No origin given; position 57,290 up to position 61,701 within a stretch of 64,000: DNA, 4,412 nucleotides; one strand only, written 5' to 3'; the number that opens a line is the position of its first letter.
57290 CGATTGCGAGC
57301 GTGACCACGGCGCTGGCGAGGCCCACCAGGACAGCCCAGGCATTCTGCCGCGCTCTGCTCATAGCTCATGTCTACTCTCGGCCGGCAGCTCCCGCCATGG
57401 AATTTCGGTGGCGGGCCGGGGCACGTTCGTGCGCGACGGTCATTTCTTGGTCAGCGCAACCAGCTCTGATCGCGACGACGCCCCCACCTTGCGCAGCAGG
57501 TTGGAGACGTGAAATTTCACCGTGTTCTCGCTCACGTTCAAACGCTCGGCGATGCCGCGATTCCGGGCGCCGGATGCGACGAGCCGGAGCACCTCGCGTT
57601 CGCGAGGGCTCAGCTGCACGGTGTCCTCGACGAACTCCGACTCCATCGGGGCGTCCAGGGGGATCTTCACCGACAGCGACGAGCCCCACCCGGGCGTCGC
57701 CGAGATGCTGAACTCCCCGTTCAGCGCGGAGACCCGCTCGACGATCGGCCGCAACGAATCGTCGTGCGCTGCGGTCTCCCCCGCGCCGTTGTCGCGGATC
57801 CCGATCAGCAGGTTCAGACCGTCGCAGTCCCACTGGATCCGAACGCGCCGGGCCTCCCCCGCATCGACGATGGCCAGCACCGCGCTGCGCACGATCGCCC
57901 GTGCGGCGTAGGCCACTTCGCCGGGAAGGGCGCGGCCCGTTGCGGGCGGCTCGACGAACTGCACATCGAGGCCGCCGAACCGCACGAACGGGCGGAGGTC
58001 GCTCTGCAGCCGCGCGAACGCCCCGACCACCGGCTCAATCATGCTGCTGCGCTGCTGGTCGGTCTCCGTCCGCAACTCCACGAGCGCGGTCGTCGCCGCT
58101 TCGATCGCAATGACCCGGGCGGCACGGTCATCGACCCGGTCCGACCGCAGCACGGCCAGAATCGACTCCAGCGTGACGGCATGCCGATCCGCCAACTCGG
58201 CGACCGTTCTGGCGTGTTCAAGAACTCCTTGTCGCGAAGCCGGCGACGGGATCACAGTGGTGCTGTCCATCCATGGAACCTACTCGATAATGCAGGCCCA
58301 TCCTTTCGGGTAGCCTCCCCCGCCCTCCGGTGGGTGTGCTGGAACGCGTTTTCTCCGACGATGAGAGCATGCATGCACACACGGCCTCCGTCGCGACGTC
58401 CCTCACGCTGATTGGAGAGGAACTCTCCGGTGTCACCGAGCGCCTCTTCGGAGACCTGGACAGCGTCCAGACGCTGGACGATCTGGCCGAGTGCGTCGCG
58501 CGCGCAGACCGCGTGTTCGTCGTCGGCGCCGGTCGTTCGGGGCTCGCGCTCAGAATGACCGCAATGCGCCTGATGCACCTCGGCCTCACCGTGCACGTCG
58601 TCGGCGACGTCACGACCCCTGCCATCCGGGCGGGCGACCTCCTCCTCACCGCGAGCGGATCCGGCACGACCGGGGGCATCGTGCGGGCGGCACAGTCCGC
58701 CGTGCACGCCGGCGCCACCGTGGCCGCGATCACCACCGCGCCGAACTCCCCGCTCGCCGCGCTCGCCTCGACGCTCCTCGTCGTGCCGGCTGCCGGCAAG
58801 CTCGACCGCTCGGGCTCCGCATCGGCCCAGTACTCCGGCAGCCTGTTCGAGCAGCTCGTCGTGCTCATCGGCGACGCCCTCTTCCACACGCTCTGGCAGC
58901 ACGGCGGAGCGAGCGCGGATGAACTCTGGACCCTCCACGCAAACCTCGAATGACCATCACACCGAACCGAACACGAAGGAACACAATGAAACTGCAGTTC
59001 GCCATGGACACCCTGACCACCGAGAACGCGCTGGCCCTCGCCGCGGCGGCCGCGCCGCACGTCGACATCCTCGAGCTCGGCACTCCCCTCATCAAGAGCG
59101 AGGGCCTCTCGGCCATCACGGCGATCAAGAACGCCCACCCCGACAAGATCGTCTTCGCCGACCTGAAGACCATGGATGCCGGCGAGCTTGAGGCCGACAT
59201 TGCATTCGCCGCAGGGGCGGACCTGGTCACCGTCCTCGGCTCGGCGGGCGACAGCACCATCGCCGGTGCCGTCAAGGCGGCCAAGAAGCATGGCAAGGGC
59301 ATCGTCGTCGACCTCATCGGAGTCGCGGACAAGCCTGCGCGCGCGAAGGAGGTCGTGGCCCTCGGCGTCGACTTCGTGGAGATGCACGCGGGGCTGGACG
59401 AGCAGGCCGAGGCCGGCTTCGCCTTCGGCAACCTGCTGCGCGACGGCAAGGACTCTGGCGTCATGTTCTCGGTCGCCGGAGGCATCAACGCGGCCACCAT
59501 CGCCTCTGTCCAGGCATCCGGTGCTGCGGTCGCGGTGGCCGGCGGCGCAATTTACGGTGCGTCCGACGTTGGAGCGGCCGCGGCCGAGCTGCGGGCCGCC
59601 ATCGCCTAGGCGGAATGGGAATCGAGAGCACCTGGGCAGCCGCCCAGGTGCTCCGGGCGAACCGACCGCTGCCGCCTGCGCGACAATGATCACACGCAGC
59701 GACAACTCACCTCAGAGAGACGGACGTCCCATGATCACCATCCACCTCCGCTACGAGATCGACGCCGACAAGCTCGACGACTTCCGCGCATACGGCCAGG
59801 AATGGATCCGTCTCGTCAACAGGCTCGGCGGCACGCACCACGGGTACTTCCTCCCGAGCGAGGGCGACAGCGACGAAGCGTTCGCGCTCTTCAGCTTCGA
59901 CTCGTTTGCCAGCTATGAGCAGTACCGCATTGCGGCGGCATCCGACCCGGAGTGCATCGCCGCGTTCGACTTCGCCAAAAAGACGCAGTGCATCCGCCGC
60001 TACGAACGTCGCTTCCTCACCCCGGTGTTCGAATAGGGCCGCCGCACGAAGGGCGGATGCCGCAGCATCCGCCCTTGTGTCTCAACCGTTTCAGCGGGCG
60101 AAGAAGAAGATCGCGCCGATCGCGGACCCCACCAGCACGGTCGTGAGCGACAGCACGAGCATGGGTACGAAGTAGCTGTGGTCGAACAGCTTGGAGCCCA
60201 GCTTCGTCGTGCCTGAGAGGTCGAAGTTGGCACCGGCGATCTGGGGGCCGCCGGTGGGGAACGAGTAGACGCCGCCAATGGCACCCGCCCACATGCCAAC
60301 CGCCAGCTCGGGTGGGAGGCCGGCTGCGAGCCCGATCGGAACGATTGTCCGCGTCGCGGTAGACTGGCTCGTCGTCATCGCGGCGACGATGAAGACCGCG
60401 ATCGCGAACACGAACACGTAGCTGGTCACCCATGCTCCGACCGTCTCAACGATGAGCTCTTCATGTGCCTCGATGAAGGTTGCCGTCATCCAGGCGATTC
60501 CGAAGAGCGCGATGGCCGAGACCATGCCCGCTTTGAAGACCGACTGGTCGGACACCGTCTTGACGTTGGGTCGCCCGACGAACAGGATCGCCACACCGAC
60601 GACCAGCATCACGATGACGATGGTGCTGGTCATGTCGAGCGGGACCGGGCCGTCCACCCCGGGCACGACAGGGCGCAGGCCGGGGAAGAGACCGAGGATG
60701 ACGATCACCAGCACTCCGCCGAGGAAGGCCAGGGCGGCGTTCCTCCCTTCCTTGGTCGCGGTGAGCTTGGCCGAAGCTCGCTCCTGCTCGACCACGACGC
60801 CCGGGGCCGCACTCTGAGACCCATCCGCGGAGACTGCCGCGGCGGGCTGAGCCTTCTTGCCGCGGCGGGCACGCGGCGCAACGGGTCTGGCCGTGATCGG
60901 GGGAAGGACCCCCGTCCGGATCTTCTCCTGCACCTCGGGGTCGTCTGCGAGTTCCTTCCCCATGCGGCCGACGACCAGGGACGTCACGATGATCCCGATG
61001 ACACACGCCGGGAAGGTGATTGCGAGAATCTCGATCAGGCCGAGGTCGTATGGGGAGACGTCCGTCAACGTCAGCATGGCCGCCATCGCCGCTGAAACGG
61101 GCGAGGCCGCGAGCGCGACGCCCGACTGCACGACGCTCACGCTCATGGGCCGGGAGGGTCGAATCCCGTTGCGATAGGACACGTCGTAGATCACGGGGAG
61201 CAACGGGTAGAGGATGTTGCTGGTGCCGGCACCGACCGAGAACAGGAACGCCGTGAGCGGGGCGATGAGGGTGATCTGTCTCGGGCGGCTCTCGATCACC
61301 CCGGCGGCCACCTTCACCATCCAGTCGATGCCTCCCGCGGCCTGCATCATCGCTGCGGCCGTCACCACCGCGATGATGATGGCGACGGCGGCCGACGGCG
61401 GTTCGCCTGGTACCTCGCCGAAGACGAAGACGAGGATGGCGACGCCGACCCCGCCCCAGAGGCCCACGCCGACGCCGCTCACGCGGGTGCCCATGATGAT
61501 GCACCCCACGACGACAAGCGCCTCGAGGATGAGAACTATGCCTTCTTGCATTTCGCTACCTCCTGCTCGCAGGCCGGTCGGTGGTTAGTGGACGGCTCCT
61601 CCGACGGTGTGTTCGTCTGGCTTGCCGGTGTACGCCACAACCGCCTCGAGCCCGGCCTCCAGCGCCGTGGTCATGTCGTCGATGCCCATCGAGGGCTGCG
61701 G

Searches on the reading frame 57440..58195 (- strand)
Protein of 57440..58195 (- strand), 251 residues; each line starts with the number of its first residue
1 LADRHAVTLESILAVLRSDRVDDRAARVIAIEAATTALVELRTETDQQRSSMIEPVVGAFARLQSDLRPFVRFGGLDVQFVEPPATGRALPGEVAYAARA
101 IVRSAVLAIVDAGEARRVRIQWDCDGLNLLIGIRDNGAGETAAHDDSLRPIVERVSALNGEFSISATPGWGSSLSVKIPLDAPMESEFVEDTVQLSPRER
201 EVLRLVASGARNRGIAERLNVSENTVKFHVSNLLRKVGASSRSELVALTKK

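Call 78: search_protein_families(library=pfam, proteins=[window:57440-58195:-], max_evalue=0.00001)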
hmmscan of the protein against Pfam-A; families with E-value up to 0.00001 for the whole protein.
window:57440-58195:- (251 aa): 2 families
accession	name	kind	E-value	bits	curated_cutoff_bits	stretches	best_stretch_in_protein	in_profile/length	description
PF00196.25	GerE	-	1.6e-20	72.9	23.5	1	194-247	2-55/57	Bacterial regulatory proteins, luxR family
PF08281.18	Sigma70_r4_2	-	2.6e-07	30.6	25.7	1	194-236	10-53/54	Sigma-70, region 4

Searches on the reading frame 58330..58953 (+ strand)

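Call 78: search_protein_families(library=pfam, proteins=[window:58330-58953:+], max_evalue=0.00001)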
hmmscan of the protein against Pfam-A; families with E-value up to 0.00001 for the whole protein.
window:58330-58953:+ (207 aa): 2 families
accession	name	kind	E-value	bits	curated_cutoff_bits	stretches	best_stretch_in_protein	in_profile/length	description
PF01380.27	SIS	-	8.3e-10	39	25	1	57-153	3-105/131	SIS domain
PF13580.11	SIS_2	-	2.2e-06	28.2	27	0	98-135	100-137/138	SIS domain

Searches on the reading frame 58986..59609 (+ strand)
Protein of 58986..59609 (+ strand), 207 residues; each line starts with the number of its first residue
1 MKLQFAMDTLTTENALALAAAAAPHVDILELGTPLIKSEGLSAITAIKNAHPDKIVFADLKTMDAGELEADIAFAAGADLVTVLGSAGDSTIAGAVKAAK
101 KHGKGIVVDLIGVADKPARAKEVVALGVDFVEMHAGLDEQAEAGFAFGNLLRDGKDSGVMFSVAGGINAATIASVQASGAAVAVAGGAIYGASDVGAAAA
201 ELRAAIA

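Call 78: search_protein_families(library=pfam, proteins=[window:58986-59609:+], max_evalue=0.00001)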
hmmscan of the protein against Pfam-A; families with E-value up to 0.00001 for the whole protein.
window:58986-59609:+ (207 aa): 1 family
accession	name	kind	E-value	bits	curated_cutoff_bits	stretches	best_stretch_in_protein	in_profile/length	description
PF00215.30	OMPdecase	-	2.9e-36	125.9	27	1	1-201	1-220/221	Orotidine 5'-phosphate decarboxylase / HUMPS family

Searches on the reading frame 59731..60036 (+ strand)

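Call 78: search_protein_families(library=pfam, proteins=[window:59731-60036:+], max_evalue=0.00001)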
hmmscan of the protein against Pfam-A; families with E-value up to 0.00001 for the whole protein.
window:59731-60036:+ (101 aa): 1 family
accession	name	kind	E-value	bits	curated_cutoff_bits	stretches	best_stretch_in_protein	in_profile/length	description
PF07978.19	NIPSNAP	-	3.4e-17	62.9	22.3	1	7-99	5-98/102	NIPSNAP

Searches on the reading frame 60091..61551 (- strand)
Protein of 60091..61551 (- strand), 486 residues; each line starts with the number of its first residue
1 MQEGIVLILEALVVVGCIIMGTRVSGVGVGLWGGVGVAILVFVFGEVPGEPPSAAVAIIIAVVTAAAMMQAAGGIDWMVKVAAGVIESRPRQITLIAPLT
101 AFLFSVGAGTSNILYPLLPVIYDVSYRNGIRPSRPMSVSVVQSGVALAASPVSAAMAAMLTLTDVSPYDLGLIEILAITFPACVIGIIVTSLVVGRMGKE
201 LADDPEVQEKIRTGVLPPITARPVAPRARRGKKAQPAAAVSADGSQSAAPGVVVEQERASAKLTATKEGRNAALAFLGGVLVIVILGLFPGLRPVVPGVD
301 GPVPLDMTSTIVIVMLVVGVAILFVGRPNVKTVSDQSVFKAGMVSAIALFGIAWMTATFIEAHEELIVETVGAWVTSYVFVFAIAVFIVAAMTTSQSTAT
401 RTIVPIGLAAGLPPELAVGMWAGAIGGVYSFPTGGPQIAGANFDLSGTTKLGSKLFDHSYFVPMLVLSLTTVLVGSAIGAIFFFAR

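Call 78: search_protein_families(library=pfam, proteins=[window:60091-61551:-], max_evalue=0.00001)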
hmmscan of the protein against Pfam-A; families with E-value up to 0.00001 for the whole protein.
window:60091-61551:- (486 aa): 1 family
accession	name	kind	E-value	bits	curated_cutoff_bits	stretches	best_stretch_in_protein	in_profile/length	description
PF03605.20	DcuA_DcuB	-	1.5e-112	376.6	27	2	12-219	3-208/368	Anaerobic c4-dicarboxylate membrane transporter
